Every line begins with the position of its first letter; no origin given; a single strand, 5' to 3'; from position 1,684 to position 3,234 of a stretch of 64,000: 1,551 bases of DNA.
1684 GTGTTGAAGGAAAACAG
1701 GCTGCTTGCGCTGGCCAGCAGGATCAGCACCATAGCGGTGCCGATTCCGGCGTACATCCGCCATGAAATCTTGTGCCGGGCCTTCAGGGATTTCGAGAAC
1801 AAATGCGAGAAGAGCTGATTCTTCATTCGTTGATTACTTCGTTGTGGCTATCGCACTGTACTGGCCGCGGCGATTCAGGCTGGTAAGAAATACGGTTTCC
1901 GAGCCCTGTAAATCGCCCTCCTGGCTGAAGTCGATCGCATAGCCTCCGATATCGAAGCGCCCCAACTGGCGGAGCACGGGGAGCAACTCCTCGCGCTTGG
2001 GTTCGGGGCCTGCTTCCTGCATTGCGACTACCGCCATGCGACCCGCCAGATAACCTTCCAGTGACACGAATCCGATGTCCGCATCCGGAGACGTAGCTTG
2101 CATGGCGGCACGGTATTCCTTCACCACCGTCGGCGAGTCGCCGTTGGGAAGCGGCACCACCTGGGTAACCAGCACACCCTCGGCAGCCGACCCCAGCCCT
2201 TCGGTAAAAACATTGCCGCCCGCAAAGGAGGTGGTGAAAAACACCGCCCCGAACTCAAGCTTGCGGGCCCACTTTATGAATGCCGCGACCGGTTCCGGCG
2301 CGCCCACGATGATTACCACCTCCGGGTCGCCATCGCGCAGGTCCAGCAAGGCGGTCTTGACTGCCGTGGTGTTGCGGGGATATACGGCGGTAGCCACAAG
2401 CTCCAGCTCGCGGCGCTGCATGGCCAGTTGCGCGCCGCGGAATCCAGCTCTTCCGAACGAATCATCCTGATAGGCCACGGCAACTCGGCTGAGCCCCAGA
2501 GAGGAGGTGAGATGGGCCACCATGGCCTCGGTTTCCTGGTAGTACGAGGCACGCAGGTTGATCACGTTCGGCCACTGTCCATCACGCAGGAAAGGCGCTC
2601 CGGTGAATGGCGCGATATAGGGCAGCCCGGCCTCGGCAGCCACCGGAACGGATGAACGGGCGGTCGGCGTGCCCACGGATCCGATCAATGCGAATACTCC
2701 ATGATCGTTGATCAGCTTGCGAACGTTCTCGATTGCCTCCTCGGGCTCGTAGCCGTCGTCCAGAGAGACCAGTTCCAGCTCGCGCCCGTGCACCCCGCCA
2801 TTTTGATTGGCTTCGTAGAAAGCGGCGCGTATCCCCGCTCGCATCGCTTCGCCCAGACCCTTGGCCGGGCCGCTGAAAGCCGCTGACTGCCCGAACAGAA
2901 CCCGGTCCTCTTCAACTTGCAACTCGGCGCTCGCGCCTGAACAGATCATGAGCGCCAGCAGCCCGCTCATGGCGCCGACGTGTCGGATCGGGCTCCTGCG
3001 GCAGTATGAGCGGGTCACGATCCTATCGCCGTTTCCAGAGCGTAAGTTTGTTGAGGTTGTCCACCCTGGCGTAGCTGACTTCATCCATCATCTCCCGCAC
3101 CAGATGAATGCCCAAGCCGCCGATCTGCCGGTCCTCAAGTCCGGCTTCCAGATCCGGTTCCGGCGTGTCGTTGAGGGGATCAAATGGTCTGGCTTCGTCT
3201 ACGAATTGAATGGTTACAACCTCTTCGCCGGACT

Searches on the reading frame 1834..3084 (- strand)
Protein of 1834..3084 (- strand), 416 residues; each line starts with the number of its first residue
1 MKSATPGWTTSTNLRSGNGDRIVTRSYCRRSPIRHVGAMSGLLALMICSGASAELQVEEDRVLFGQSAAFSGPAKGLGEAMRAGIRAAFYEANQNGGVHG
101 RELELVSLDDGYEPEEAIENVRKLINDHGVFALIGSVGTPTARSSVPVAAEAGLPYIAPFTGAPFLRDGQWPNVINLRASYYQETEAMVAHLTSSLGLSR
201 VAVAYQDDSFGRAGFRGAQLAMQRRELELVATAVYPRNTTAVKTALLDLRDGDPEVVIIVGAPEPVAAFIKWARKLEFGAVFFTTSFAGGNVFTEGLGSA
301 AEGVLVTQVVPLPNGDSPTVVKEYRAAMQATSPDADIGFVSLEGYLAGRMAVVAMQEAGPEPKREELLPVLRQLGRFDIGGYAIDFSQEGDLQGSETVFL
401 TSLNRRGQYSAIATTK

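Call 59: search_protein_families(library=pfam, proteins=[window:1834-3084:-], max_evalue=0.001)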
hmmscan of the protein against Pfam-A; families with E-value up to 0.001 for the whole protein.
window:1834-3084:- (416 aa): 3 families
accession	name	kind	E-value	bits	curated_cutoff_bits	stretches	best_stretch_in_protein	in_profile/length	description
PF13458.12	Peripla_BP_6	-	7.4e-60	203.9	31.7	1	65-407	5-342/343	Periplasmic binding protein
PF01094.35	ANF_receptor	-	1.6e-15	57.5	25.4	1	84-309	5-241/353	Receptor family ligand binding region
PF13433.12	Peripla_BP_5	-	1.9e-08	34.3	27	1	71-260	10-195/363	Periplasmic binding protein domain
